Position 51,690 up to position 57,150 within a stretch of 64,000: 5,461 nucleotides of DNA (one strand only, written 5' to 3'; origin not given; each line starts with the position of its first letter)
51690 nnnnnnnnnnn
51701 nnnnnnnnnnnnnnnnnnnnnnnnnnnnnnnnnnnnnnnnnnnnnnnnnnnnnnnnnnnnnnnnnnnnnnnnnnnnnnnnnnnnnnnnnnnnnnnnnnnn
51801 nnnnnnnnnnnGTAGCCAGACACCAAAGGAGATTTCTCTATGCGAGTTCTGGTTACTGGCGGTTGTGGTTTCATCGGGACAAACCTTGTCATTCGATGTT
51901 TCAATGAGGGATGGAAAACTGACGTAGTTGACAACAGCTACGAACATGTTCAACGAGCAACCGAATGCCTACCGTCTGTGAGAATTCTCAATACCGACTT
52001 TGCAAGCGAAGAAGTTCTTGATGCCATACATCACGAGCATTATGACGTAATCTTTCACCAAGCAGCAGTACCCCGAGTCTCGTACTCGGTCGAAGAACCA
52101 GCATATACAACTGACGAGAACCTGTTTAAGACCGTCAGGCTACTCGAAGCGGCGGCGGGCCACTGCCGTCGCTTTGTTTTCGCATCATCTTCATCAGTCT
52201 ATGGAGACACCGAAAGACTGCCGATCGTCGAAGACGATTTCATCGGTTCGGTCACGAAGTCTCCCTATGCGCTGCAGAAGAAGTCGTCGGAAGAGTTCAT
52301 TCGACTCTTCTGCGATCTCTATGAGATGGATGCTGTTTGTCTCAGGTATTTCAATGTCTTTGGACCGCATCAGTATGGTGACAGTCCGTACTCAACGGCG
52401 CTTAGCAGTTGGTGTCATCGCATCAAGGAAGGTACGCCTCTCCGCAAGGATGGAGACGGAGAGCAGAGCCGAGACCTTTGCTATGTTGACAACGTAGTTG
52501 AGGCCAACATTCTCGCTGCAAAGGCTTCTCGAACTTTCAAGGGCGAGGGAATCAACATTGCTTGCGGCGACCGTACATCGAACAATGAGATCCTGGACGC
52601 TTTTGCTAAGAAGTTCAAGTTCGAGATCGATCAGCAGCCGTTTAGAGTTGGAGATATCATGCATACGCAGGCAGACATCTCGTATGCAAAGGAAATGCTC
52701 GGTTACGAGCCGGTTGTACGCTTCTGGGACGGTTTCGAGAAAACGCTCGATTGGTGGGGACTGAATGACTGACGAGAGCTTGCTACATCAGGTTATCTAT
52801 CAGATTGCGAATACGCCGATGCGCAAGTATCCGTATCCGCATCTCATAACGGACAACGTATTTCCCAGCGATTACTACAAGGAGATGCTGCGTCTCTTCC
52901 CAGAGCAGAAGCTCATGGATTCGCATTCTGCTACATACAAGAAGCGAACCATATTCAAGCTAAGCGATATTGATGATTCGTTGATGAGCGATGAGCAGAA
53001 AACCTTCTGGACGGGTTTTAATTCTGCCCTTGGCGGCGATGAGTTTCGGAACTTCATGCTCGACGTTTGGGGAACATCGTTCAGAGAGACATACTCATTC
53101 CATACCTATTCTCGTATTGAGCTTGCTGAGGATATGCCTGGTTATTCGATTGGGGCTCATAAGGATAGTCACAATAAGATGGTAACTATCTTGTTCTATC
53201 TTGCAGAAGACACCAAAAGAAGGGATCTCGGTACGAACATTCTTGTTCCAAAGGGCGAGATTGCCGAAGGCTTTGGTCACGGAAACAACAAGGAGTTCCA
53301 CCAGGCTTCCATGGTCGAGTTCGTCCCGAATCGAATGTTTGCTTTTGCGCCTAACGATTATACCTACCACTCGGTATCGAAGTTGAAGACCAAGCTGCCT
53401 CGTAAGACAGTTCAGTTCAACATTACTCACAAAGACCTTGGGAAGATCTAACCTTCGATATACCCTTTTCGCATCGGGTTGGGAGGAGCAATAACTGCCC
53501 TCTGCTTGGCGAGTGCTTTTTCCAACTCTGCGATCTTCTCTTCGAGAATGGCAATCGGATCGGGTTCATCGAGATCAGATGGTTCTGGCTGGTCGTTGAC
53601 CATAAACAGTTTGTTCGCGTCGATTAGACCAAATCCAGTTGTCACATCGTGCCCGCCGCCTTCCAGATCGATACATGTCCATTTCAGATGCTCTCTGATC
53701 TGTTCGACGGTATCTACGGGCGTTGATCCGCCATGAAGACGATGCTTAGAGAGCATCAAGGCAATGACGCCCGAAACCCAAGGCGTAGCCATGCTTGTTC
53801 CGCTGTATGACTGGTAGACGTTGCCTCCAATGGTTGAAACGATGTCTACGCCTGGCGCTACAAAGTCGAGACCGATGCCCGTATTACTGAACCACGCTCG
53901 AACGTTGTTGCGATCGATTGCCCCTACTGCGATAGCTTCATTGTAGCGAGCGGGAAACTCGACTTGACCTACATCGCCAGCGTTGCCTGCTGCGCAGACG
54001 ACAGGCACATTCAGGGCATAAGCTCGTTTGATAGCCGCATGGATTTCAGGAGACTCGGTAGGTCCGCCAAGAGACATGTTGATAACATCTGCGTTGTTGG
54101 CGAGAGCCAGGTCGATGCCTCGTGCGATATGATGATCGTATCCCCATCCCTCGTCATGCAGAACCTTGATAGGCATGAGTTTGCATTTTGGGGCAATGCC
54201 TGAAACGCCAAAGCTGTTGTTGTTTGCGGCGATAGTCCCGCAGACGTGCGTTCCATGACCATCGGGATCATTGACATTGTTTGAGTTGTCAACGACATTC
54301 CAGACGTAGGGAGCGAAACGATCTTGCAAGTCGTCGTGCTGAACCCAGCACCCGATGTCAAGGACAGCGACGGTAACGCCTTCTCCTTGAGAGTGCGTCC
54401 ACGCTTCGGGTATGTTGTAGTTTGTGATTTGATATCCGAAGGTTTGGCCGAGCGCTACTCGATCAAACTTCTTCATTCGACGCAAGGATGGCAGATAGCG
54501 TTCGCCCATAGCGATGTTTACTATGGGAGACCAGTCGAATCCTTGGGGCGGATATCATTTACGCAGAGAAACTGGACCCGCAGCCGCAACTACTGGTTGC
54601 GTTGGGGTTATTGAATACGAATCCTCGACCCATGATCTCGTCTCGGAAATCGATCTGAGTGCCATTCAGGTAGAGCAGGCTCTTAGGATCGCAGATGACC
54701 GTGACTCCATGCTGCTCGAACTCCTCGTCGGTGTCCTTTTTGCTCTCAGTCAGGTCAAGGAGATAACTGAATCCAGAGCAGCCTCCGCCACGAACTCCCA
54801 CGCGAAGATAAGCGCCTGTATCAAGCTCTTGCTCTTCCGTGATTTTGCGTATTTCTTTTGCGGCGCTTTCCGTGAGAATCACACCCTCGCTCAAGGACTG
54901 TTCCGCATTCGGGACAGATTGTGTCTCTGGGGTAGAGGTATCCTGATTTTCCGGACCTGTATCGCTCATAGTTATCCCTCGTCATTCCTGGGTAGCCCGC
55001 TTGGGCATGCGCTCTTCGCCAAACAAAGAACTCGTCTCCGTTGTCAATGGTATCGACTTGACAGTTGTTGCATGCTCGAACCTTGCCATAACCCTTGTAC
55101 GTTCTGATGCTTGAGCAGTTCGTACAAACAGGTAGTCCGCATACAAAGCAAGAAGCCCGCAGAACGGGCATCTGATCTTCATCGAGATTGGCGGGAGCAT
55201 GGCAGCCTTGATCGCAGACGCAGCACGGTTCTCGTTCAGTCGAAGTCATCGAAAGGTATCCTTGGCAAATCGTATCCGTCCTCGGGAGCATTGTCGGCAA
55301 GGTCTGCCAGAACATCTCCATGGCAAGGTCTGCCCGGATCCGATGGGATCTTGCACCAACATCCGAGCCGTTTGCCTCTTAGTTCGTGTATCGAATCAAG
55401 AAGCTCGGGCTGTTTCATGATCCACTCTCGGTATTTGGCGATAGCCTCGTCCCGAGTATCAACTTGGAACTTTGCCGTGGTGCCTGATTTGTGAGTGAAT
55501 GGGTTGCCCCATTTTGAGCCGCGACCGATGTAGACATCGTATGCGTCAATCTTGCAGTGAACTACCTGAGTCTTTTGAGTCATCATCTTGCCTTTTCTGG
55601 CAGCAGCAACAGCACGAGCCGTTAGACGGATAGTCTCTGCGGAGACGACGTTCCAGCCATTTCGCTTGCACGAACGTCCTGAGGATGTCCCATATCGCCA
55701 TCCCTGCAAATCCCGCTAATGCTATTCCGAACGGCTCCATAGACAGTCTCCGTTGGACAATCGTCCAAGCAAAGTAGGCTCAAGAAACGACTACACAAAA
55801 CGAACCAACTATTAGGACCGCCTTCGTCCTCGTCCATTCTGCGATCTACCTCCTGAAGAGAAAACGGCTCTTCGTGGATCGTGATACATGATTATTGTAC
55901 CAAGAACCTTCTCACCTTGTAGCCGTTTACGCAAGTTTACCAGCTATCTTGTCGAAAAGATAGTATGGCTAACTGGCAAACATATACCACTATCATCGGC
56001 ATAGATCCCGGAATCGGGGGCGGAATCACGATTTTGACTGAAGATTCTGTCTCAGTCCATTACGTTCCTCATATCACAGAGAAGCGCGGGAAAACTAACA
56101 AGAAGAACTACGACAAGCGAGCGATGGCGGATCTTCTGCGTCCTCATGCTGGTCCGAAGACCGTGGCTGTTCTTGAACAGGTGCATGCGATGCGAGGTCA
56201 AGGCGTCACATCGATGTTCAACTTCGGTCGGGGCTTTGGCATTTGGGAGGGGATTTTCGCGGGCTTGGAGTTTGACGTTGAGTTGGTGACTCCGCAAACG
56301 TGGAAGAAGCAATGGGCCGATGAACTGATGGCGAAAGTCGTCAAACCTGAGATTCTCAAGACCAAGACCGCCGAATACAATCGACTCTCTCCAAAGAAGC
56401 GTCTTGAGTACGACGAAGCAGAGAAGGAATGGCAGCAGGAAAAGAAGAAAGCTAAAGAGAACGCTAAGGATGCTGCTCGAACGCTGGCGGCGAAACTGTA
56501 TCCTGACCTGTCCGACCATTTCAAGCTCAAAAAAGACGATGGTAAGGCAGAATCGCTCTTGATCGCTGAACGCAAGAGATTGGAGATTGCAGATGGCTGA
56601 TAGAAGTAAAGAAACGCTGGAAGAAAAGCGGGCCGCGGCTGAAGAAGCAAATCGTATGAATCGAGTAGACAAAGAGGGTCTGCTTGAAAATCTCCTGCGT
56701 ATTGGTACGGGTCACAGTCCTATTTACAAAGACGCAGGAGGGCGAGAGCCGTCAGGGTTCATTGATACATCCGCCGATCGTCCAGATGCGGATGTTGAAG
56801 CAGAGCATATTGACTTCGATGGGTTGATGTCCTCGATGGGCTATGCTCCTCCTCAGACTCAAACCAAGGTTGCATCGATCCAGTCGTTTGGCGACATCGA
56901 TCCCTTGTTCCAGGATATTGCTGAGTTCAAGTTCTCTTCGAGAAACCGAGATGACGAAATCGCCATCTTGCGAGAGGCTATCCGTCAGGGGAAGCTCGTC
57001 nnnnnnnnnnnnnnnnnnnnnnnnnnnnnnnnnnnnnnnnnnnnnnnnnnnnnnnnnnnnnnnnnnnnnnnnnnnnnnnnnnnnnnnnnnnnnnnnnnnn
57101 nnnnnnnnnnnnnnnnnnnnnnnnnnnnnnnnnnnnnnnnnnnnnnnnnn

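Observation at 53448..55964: Inverted four-gene island (S8 protease, IscA, Cys-rich protein, DUF4326) followed by a 250-380 nt divergent intergenic region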

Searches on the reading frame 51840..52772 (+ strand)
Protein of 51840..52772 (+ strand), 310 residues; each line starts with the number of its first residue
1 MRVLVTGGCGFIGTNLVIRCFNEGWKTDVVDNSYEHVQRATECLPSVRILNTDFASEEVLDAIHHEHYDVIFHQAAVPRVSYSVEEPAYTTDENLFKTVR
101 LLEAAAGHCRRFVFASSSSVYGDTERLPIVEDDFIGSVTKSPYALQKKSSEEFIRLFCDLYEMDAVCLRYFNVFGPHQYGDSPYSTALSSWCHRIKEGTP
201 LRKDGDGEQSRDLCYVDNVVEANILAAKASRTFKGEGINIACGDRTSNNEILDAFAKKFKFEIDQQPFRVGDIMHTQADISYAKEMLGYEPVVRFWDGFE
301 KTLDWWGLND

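Call 5: search_protein_families(library=pfam, proteins=[window:51840-52772:+], max_evalue=0.01)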
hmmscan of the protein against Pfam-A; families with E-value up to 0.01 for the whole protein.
window:51840-52772:+ (310 aa): 8 families
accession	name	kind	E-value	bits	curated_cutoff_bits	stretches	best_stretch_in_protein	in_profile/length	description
PF01370.27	Epimerase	-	1.8e-49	168.8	20.9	1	3-241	1-240/240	NAD dependent epimerase/dehydratase family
PF16363.11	GDP_Man_Dehyd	-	2.8e-39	136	27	1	4-301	1-331/332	GDP-mannose 4,6 dehydratase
PF01073.25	3Beta_HSD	-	5e-19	68.8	22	1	4-229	1-231/280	3-beta hydroxysteroid dehydrogenase/isomerase family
PF04321.23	RmlD_sub_bind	-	6.6e-07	29.1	27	1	1-176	1-154/287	RmlD substrate binding domain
PF02719.21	Polysacc_synt_2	-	3.9e-05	23.4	20.2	1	3-116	1-127/293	Polysaccharide biosynthesis protein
PF02254.24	TrkA_N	-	0.00034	21.3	23.8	1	8-71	5-66/116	TrkA-N domain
PF07993.18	NAD_binding_4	-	0.0008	19.1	20.1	0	65-126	86-146/258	Male sterility protein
PF00106.31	adh_short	-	0.0013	18.7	26.6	1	3-63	3-67/195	short chain dehydrogenase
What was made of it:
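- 51840..52772 (+): NAD-dependent epimerase/dehydratase gene: the conserved left flank of the variable zone. PF01370, E 1.8e-49 (call 5).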

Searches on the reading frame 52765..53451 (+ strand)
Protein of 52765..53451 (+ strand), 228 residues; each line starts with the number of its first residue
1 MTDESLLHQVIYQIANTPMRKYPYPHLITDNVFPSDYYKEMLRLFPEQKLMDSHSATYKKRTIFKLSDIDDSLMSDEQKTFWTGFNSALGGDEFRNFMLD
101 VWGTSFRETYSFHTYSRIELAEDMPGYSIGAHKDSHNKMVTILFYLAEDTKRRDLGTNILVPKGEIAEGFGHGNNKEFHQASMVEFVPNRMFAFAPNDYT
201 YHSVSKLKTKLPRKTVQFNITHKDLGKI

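Call 5: search_protein_families(library=pfam, proteins=[window:52765-53451:+], max_evalue=0.01)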
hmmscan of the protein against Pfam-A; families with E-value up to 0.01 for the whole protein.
window:52765-53451:+ (228 aa): 1 family
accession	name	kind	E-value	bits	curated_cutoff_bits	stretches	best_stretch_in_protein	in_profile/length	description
PF13640.12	2OG-FeII_Oxy_3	-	0.0011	20.4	27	1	126-220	9-97/98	2OG-Fe(II) oxygenase superfamily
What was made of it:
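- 52765..53451 (+): Lineage-specific 228-aa plus-strand gene (weak 2OG-Fe(II) oxygenase similarity) inside the same variable zone. It converges on the protease gene with a 4-nt stop-stop overlap (CTAA, 53448-53451). PF13640 at E 1.1e-3, below the cut-off (call 5).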

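Call 7: search_protein_families(library=phrogs, proteins=[window:52765-53451:+], max_evalue=0.001)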
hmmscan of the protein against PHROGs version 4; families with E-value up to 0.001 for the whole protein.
window:52765-53451:+ (228 aa): 0 families

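Call 65: search_protein_families(library=padloc, proteins=[window:52765-53451:+], max_evalue=0.001)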
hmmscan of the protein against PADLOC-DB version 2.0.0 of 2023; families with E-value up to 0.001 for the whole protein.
window:52765-53451:+ (228 aa): 0 families

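Call 66: search_protein_families(library=ncbifam, proteins=[window:52765-53451:+], max_evalue=0.001)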
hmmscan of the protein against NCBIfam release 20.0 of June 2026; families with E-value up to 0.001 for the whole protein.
window:52765-53451:+ (228 aa): 0 families

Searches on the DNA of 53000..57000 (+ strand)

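Call 6: search_dna_similar(query=window:53000-57000:+, collection=phages, mode=distant)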
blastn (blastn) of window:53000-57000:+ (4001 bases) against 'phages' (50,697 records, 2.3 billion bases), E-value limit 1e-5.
Records with a match: 6; places in all: 6; records where one place covers at least 80% of the query: 0.
Best place of each record, by identity: 60-80% 6.
By first word of the organism name: Bacillus 6.
By host as written in the record: Bacillus cereus 2; Bacillus anthracis Sterne 2; Bacillus pumilus 1; Bacillus anthracis 1.
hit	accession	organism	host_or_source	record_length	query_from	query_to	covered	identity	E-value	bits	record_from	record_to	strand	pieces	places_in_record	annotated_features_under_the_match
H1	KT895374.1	Bacillus phage vB_BpuM-BpSp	Bacillus pumilus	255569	2421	2584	4%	68.6%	4e-7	64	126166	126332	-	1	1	hypothetical protein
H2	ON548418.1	Bacillus phage vB_BanS-Thrax2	Bacillus anthracis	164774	2396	2544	4%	72.8%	1e-12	83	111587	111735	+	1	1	DUF4326 family protein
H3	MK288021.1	Bacillus phage pW2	Bacillus cereus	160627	2412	2544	3%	72.4%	3e-8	69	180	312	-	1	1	hypothetical protein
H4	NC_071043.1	Bacillus phage pW2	Bacillus cereus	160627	2412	2544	3%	72.4%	3e-8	69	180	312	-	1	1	ribonucleotide reductase NrdA-like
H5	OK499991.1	Bacillus phage vB_BanS_Sophrita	Bacillus anthracis Sterne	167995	2412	2544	3%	71.1%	1e-6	64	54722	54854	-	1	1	hypothetical protein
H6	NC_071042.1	Bacillus phage vB_BanS_Sophrita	Bacillus anthracis Sterne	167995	2412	2544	3%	71.1%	1e-6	64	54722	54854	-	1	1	ribonucleotide reductase NrdA-like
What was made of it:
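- Tried and rejected: Only a 130-160 nt DUF4326 patch matched, in Bacillus phages (call 6).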

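Call 56: search_rna_families(source=window, start=53300, end=56100, threshold=evalue, max_evalue=1)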
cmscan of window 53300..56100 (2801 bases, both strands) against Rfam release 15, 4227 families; matches with E-value up to 1: 0.
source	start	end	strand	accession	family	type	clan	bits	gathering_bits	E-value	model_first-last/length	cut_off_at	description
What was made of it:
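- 55838..55964 (.): Divergent intergenic region (127 nt) between the island's first gene and the plus-strand RuvC-like gene. It presumably carries the promoter(s). No Rfam hit (call 56).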
